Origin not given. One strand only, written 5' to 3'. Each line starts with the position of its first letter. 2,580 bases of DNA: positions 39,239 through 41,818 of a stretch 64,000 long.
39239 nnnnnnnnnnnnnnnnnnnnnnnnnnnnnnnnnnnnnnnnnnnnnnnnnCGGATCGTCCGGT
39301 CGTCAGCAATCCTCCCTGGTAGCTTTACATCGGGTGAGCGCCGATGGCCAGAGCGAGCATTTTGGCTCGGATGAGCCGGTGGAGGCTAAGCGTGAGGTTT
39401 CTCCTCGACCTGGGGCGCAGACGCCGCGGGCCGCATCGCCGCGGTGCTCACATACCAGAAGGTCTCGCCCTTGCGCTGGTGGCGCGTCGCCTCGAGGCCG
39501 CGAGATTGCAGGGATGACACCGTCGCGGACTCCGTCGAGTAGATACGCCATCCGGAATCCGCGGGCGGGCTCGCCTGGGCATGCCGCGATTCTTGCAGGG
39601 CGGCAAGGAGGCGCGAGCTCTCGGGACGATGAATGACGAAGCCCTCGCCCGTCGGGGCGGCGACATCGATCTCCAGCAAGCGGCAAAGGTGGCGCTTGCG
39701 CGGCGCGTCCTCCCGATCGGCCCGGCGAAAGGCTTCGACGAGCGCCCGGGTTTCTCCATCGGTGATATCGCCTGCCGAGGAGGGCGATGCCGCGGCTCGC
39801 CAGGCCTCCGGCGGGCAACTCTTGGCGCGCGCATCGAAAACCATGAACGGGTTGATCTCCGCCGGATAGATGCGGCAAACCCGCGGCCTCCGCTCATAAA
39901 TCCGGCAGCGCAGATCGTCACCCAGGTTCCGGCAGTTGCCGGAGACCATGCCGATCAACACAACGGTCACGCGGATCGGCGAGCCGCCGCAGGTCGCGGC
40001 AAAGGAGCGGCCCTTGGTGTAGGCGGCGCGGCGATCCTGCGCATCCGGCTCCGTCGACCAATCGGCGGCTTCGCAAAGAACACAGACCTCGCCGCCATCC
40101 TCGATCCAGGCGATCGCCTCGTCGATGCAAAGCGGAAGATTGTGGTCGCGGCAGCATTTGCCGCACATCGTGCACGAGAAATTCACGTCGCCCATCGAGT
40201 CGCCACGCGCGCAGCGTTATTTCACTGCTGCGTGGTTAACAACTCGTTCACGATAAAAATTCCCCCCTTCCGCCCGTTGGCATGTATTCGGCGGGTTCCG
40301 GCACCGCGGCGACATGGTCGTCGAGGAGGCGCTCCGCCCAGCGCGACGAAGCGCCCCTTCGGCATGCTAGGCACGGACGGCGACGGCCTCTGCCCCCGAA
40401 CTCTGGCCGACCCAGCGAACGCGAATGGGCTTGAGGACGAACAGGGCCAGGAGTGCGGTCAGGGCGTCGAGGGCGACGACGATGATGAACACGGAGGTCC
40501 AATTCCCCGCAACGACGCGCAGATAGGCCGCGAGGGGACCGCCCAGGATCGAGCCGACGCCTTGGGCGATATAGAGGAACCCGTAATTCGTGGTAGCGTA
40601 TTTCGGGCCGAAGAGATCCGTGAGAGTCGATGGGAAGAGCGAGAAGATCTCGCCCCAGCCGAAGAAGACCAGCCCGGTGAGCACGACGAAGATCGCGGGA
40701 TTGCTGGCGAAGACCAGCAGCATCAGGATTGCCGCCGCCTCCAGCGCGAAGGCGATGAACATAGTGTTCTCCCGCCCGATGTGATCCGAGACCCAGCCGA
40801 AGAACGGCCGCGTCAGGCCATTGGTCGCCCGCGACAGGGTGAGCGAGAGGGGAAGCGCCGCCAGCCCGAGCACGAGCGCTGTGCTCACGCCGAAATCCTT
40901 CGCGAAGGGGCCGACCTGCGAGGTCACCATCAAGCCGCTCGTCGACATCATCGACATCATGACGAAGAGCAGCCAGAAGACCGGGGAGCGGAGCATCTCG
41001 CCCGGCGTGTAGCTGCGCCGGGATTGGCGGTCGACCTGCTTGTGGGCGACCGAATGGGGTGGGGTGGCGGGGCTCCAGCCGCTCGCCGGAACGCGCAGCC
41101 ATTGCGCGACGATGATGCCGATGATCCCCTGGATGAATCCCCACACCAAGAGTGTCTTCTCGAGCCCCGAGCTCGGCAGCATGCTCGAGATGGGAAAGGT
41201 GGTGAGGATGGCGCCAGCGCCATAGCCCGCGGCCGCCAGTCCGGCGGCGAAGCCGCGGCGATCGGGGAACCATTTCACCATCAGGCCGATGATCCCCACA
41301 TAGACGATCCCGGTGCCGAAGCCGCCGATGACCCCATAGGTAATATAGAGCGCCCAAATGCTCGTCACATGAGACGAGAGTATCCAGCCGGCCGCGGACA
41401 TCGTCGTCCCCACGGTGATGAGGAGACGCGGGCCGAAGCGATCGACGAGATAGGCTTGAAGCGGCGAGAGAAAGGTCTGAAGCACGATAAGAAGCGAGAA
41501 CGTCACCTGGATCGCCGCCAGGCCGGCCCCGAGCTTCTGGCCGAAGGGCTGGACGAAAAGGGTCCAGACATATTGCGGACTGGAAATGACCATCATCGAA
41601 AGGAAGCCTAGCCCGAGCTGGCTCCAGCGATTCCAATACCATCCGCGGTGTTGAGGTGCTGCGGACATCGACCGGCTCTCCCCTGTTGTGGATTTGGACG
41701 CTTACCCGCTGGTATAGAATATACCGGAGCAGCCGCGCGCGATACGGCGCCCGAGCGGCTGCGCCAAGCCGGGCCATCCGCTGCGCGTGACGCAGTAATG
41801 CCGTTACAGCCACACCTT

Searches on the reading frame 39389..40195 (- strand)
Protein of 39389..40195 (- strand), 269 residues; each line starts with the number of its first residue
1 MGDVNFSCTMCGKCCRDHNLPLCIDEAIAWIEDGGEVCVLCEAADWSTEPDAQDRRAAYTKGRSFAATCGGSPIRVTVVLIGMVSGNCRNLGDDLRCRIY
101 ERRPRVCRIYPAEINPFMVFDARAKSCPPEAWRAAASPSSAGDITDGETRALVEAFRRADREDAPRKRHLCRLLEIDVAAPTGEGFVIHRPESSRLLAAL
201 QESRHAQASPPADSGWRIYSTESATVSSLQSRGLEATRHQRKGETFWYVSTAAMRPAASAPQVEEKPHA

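Call 4: search_protein_families(library=pfam, proteins=[window:39389-40195:-], max_evalue=0.01)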
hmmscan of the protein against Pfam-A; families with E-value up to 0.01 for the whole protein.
seq(269 aa): 1 family
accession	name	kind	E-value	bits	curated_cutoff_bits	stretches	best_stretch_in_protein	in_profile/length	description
PF03692.20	CxxCxxCC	-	3.7e-09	37.6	23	1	8-118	2-78/85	Putative zinc- or iron-chelating domain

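Call 5: search_protein_families(library=ncbifam, proteins=[window:39389-40195:-], max_evalue=0.01)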
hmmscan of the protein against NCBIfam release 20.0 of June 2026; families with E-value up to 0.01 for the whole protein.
seq(269 aa): 0 families

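Call 42: find_homologous_proteins(query=window:39389-40195:-, max_evalue=0.00001)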
Query seq(269 aa) (269 aa): 695 proteins with E <= 0.00001 among 5471 candidates; the best 120 are listed.
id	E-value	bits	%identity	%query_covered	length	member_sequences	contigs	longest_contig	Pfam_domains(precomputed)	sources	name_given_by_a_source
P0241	2.3e-180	616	100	100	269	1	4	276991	PF03692.21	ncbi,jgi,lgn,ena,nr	ncbi:MAG TPA: YkgJ family cysteine cluster protein [Alphaproteobacteria bacterium]|nr:YkgJ family cy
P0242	2.7e-88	314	54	94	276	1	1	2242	PF03692.21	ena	-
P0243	1.1e-87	312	55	94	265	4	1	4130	PF03692.21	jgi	-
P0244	8.5e-85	303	53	94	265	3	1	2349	PF03692.21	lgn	-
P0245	1.1e-84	302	54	95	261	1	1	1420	PF03692.21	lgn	-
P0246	5.1e-83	297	53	94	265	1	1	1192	PF03692.21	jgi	jgi:Fe-S-cluster containining protein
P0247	4.3e-82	294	50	97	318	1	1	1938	PF03692.21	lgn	-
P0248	6.4e-82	293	52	97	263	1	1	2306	PF03692.21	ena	-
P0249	1.0e-80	289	52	95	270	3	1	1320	PF03692.21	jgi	jgi:Fe-S-cluster containining protein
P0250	3.9e-80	287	52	95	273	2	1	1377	PF03692.21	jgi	jgi:Fe-S-cluster containining protein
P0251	4.0e-77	277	51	94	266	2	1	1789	PF03692.21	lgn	-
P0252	2.8e-76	275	50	93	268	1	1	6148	PF03692.21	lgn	-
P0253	3.1e-76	275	48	98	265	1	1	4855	PF03692.21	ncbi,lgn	-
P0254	6.6e-75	270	48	96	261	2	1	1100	PF03692.21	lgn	-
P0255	5.5e-74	267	50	97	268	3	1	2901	PF03692.21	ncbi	ncbi:MAG TPA: YkgJ family cysteine cluster protein [Alphaproteobacteria bacterium]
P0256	1.2e-72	263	46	96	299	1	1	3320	PF03692.21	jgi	jgi:Fe-S-cluster containining protein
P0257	6.6e-72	260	46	94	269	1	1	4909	PF03692.21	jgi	-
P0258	8.6e-71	257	50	93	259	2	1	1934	PF03692.21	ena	-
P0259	3.8e-70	255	46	96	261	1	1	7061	PF03692.21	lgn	-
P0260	1.2e-69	253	46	89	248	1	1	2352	PF03692.21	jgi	jgi:Fe-S-cluster containining protein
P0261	7.3e-68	247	46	93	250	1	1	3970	PF03692.21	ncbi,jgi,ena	jgi:Fe-S-cluster containining protein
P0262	9.8e-67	243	50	88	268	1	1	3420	PF03692.21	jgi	jgi:Fe-S-cluster containining protein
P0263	4.2e-66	241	49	92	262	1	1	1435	PF03692.21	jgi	jgi:Fe-S-cluster containining protein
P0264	1.3e-65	240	46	93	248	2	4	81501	PF03692.21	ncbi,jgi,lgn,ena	jgi:Fe-S-cluster containining protein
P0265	9.2e-65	237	46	88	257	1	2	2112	PF03692.21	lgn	-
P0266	1.1e-64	237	49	86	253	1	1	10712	PF03692.21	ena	-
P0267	1.1e-64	237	52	75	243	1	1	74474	PF03692.21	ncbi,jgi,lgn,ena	jgi:Fe-S-cluster containining protein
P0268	1.5e-64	236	47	92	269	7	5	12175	PF03692.21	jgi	jgi:Fe-S-cluster containining protein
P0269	2.0e-64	236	46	87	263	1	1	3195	PF03692.21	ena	-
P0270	2.5e-64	235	44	92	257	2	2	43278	PF03692.21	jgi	jgi:Fe-S-cluster containining protein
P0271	3.0e-64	235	46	92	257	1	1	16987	PF03692.21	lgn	-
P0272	5.7e-64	234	46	92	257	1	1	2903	PF03692.21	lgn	-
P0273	9.2e-64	234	49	86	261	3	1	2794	PF03692.21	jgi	jgi:Fe-S-cluster containining protein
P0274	9.3e-64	234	48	88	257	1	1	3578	PF03692.21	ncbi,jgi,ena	jgi:Fe-S-cluster containining protein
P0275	1.0e-63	233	46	93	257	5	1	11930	PF03692.21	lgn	-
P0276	2.8e-63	232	50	86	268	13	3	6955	PF03692.21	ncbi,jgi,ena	jgi:Fe-S-cluster containining protein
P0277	3.8e-63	232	47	87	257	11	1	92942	PF03692.21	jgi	-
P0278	5.1e-63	231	46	93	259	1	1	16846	PF03692.21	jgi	jgi:Fe-S-cluster containining protein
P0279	1.0e-62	230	46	92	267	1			PF03692.21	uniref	uniref:Fe-S oxidoreductase n=1 Tax=termite gut metagenome TaxID=433724 RepID=S0DG68_9ZZZZ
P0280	1.4e-62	230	46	92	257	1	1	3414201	PF03692.21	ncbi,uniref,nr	ncbi:YkgJ family cysteine cluster protein [Paraburkholderia sp. BL10I2N1]|uniref:YkgJ family cystein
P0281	1.6e-62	230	47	88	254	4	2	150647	PF03692.21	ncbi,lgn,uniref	ncbi:YkgJ family cysteine cluster protein [Paraburkholderia sp.]|uniref:YkgJ family cysteine cluster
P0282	1.6e-62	230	45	96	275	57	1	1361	PF03692.21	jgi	jgi:Fe-S-cluster containining protein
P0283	1.7e-62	229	45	93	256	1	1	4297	PF03692.21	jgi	jgi:Fe-S-cluster containining protein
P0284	1.8e-62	229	47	85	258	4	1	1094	PF03692.21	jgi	jgi:Fe-S-cluster containining protein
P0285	2.1e-62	229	45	93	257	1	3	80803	PF03692.21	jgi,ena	-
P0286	2.2e-62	229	47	85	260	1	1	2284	PF03692.21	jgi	jgi:Fe-S-cluster containining protein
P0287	2.7e-62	229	46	91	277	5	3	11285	PF03692.21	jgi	jgi:Fe-S-cluster containining protein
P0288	3.2e-62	229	48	86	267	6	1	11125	PF03692.21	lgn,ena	-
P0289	3.4e-62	228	47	86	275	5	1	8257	PF03692.21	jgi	-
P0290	5.3e-62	228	47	86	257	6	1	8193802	PF03692.21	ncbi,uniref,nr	ncbi:putative zinc- or iron-chelating protein [Paraburkholderia sp. BL27I4N3]|uniref:YkgJ family cys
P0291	5.7e-62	228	45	96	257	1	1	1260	PF03692.21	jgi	jgi:Fe-S-cluster containining protein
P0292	7.1e-62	227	43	96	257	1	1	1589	PF03692.21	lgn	-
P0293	7.5e-62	227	48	86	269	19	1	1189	PF03692.21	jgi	jgi:Fe-S-cluster containining protein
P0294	7.9e-62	227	45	92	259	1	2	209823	PF03692.21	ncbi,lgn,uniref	ncbi:YkgJ family cysteine cluster protein [Paraburkholderia sp.]|uniref:YkgJ family cysteine cluster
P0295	8.1e-62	227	45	87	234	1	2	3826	PF03692.21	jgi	jgi:hypothetical protein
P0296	1.1e-61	227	45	96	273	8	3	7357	PF03692.21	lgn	-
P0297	1.3e-61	227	46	93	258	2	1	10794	PF03692.21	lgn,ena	-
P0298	1.3e-61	227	48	87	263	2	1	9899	PF03692.21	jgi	jgi:Fe-S-cluster containining protein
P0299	1.5e-61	226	47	86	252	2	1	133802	PF03692.21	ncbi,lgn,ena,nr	ncbi:MAG TPA: YkgJ family cysteine cluster protein [Steroidobacteraceae bacterium]|nr:YkgJ family cy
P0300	1.6e-61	226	47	87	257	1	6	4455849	PF03692.21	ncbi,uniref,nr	ncbi:YkgJ family cysteine cluster protein [Paraburkholderia dipogonis]|uniref:YkgJ family cysteine c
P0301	1.6e-61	226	46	86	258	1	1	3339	PF03692.21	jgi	jgi:Fe-S-cluster containining protein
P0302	1.7e-61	226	47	88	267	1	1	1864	PF03692.21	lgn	-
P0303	2.0e-61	226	49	86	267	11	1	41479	PF03692.21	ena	-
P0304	3.0e-61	225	48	87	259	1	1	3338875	PF03692.21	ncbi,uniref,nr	ncbi:YkgJ family cysteine cluster protein [Paraburkholderia sp. D15]|uniref:YkgJ family cysteine clu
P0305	3.3e-61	225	47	86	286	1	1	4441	PF03692.21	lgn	-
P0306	3.4e-61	225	44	94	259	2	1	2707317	PF03692.21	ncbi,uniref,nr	ncbi:Fe-S oxidoreductase [Paraburkholderia sp. PGU19]|uniref:YkgJ family cysteine cluster protein n=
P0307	3.5e-61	225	45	87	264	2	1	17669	PF03692.21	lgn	-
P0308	3.6e-61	225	46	86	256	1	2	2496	PF03692.21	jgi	jgi:Fe-S-cluster containining protein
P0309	3.7e-61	225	47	87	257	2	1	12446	PF03692.21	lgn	-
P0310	3.9e-61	225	46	93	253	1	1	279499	PF03692.21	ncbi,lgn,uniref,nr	ncbi:YkgJ family cysteine cluster protein [Paraburkholderia sp. J67]|uniref:YkgJ family cysteine clu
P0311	4.9e-61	225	46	87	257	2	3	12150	PF03692.21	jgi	jgi:Fe-S-cluster containining protein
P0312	5.9e-61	224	46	85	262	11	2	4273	PF03692.21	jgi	jgi:Fe-S-cluster containining protein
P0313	6.2e-61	224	47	87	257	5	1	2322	PF03692.21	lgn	-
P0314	6.6e-61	224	46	87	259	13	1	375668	PF03692.21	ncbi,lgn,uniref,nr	ncbi:YkgJ family cysteine cluster protein [Paraburkholderia sp. BL21I4N1]|uniref:YkgJ family cystein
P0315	7.2e-61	224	48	86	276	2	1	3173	PF03692.21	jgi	jgi:Fe-S-cluster containining protein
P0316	7.8e-61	224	46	86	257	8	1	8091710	PF03692.21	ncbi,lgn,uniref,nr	ncbi:YkgJ family cysteine cluster protein [Paraburkholderia bryophila]|uniref:Fe-S-cluster containin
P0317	8.1e-61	224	44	90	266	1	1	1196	PF03692.21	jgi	jgi:Fe-S-cluster containining protein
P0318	1.0e-60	224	44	92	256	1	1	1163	PF03692.21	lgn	-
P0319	1.2e-60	223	47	86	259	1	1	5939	PF03692.21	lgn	-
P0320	1.2e-60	223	45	90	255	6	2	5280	PF03692.21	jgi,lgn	jgi:Fe-S-cluster containining protein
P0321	1.2e-60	223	44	96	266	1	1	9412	PF03692.21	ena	-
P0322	1.4e-60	223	48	86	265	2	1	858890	PF03692.21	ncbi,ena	-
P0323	1.7e-60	223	48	87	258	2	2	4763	PF03692.21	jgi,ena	-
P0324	1.9e-60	223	44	86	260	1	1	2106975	PF03692.21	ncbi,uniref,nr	ncbi:YkgJ family cysteine cluster protein [Paraburkholderia flagellata]|uniref:YkgJ family cysteine 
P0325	2.0e-60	223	48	86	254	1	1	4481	PF03692.21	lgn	-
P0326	2.0e-60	223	48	83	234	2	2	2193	PF03692.21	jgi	jgi:hypothetical protein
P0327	2.1e-60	223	46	87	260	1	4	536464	PF03692.21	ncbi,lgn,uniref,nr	ncbi:hypothetical protein WI73_03310 [Burkholderia ubonensis]|uniref:YkgJ family cysteine cluster pr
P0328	2.1e-60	223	43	93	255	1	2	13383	PF03692.21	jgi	jgi:Fe-S-cluster containining protein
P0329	2.2e-60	223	45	92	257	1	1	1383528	PF03692.21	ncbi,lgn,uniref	ncbi:Fe-S-cluster containining protein [Paraburkholderia sp. GAS199]|uniref:YkgJ family cysteine clu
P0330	2.2e-60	223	46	87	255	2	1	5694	PF03692.21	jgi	jgi:Fe-S-cluster containining protein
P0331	2.6e-60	222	47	90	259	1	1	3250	PF03692.21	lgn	-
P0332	2.8e-60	222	45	93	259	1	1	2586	PF03692.21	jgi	jgi:Fe-S-cluster containining protein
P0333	3.1e-60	222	46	86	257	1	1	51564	PF03692.21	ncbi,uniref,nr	ncbi:YkgJ family cysteine cluster protein [Trinickia terrae]|uniref:YkgJ family cysteine cluster pro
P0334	3.4e-60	222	47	92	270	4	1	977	PF03692.21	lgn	-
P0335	3.7e-60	222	47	88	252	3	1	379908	PF03692.21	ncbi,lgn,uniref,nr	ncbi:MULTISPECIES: YkgJ family cysteine cluster protein [unclassified Paraburkholderia]|uniref:YkgJ 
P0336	3.8e-60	222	47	86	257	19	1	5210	PF03692.21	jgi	jgi:Fe-S-cluster containining protein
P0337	4.2e-60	222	44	93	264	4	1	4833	PF03692.21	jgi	jgi:Fe-S-cluster containining protein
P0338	4.2e-60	222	45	86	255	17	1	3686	PF03692.21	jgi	-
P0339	5.0e-60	221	44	90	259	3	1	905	PF03692.21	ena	-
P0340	5.4e-60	221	44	93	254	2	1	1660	PF03692.21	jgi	jgi:Fe-S-cluster containining protein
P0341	5.6e-60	221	47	85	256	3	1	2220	PF03692.21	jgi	jgi:Fe-S-cluster containining protein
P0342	6.3e-60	221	44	93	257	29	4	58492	PF03692.21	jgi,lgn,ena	jgi:Fe-S-cluster containining protein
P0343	7.6e-60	221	46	86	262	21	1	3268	PF03692.21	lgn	-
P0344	8.2e-60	221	46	87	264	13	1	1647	PF03692.21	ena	-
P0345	9.4e-60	220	46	93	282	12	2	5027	PF03692.21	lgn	-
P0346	9.5e-60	220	43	96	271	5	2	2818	PF03692.21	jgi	jgi:Fe-S-cluster containining protein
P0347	1.0e-59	220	46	86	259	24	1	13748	PF03692.21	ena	-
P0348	1.0e-59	220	48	86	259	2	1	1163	PF03692.21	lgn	-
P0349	1.1e-59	220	45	92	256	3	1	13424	PF03692.21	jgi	jgi:Fe-S-cluster containining protein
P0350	1.1e-59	220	44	92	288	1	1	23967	PF03692.21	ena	-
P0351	1.2e-59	220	44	89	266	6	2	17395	PF03692.21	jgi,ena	jgi:Fe-S-cluster containining protein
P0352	1.7e-59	220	45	87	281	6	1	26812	PF03692.21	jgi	jgi:Fe-S-cluster containining protein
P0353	1.9e-59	219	45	87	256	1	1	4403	PF03692.21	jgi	jgi:Fe-S-cluster containining protein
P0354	2.0e-59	219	47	87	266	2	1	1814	PF03692.21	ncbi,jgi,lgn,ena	jgi:Fe-S-cluster containining protein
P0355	2.5e-59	219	44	89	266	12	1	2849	PF03692.21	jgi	jgi:Fe-S-cluster containining protein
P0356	2.6e-59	219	46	86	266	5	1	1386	PF03692.21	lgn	-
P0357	2.9e-59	219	45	91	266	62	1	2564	PF03692.21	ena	-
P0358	3.3e-59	219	46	86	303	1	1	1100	PF03692.21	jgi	-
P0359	3.8e-59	218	45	86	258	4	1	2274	PF03692.21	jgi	jgi:Fe-S-cluster containining protein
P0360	4.1e-59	218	44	91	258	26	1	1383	PF03692.21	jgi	jgi:Fe-S-cluster containining protein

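Call 45: find_encoding_contigs(protein=P0264, flank=5000, max_places=2)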
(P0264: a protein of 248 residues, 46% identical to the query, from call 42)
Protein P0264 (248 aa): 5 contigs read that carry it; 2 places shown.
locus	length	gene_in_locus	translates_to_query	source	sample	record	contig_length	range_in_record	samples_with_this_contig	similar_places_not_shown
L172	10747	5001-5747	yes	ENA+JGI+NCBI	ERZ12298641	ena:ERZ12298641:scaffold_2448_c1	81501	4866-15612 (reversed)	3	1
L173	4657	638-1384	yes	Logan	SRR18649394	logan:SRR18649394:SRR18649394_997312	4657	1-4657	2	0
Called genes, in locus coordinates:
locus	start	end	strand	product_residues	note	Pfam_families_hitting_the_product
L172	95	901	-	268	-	PF02602:HEM4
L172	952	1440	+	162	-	PF13620:CarboxypepD_reg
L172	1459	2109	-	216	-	PF01625:PMSR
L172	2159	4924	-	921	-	PF02585:PIG-L, PF10633:NPCBM_assoc (faint)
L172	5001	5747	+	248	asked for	PF03692:CxxCxxCC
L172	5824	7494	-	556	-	-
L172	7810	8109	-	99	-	-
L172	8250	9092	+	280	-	PF00657:Lipase_GDSL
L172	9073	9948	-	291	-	PF03372:Exo_endo_phos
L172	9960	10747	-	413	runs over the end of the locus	PF04932:Wzy_C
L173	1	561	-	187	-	?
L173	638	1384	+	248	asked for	PF03692:CxxCxxCC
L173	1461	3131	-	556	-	-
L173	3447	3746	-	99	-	-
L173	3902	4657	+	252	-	?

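Call 46: find_encoding_contigs(protein=P0267, flank=5000, max_places=2)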
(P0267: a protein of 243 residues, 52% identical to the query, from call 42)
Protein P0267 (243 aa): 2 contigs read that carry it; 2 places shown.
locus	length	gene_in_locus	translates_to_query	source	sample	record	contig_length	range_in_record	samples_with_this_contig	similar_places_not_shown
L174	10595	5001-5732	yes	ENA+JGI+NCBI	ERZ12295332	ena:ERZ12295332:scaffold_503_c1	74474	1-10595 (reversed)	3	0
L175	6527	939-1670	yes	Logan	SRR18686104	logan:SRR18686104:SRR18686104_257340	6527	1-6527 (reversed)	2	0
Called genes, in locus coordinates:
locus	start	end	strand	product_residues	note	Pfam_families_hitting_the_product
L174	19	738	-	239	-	PF02357:NusG, PF00467:KOW (weak)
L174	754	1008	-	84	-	PF00584:SecE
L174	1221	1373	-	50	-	PF00471:Ribosomal_L33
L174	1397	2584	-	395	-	PF00009:GTP_EFTU, PF03144:GTP_EFTU_D2, PF03143:GTP_EFTU_D3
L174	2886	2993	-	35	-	-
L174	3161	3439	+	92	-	PF01402:RHH_1 (weak)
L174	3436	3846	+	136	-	PF01850:PIN (weak)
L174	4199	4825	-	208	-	PF01346:FKBP_N, PF00254:FKBP_C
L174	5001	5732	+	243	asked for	PF03692:CxxCxxCC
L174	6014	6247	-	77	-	-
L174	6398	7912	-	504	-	PF01979:Amidohydro_1, PF07969:Amidohydro_3 (faint), PF01979:Amidohydro_1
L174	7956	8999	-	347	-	PF01408:GFO_IDH_MocA, PF22725:GFO_IDH_MocA_C3, PF02894:GFO_IDH_MocA_C, PF19051:GFO_IDH_MocA_C2 (weak)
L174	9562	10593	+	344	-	?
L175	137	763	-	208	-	PF01346:FKBP_N, PF00254:FKBP_C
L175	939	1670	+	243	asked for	PF03692:CxxCxxCC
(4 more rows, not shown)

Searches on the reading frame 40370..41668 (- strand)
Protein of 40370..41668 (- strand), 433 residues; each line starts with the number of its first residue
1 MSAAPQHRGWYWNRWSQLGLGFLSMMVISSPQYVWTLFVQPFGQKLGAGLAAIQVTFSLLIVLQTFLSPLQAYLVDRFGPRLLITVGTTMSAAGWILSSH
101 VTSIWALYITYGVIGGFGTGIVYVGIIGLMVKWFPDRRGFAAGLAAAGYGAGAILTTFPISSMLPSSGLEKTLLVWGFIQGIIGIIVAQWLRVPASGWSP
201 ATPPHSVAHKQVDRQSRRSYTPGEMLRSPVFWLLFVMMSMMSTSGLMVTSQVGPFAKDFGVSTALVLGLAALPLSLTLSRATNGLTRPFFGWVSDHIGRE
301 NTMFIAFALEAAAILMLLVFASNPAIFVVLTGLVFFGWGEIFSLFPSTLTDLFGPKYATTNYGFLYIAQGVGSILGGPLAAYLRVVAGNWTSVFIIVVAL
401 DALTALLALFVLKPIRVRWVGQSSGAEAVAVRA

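Call 4: search_protein_families(library=pfam, proteins=[window:40370-41668:-], max_evalue=0.01)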
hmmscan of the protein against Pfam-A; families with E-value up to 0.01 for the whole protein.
seq(433 aa): 3 families
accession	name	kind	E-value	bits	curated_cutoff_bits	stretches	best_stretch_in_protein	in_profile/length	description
PF07690.21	MFS_1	-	6.4e-38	131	33.4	2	21-272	5-249/347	Major Facilitator Superfamily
PF23262.1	NFD4_C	-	1e-05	25.9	27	1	225-389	13-173/215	NFD4, C-terminal domain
PF12832.13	MFS_1_like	-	0.00047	19.8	25.2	0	38-152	234-350/373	MFS_1 like family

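Call 5: search_protein_families(library=ncbifam, proteins=[window:40370-41668:-], max_evalue=0.01)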
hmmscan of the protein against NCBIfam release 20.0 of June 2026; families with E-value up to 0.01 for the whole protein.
seq(433 aa): 12 families
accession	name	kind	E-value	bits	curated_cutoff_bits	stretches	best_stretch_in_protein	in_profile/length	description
TIGR04259.1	oxa_formateAnti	equivalog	1.8e-134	448.6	335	1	14-422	1-402/405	oxalate/formate MFS antiporter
NF049980.1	SfMCT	equivalog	1.7e-97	326.4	320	1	14-400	1-378/378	L-lactate MFS transporter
TIGR00890.1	2A0111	subfamily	4e-81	272.9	374.85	1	14-406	1-375/377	oxalate/formate antiport family MFS transporter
NF038246.1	bile_salt_MFS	equivalog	6.5e-25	87.8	400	1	32-398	22-391/408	conjugated bile salt MFS transporter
TIGR00892.1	2A0113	subfamily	4.8e-17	61.8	586.1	1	28-406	32-415/455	monocarboxylate transporter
TIGR00893.1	2A0114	subfamily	2.1e-13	50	395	1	52-411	30-398/399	D-galactonate transporter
TIGR00880.1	2_A_01_02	superfamily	3.3e-13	50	131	2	286-413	14-139/141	multidrug resistance protein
TIGR00881.1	2A0104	subfamily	2.3e-09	36.8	407.75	1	278-416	38-175/379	phosphoglycerate transporter protein PgtP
TIGR00886.1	2A0108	subfamily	2.3e-07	30.3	311.7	1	72-346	58-346/368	NarK family nitrate/nitrite MFS transporter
NF012207.0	tet_MFS_H_J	exception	2.4e-06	26.8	700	1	278-413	49-180/392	Tet(H)/Tet(J) family tetracycline efflux MFS transporter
NF012194.0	tet_MFS_J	exception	3.4e-06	26.3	870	1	278-396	49-165/398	tetracycline efflux MFS transporter Tet(J)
NF012195.0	tet_MFS_H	exception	0.00098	18.3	840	1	276-398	47-167/392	tetracycline efflux MFS transporter Tet(H)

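Call 52: search_solved_structures(query=window:40370-41668:-, max_evalue=1e-10)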
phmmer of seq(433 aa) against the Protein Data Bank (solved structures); distinct sequences matched with E-value up to 1e-10: 3.
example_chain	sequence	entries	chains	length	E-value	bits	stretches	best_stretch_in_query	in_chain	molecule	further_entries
8hpj_A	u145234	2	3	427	3.8e-67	230.5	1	6-413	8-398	Oxalate:formate antiporter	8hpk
6g9x_A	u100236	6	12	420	1.3e-49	172.7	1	13-414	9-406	Major facilitator superfamily MFS_1 | L-lactate transporter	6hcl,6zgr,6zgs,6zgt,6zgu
7da5_A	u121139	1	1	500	6.5e-11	45.2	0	8-161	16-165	Monocarboxylate transporter 1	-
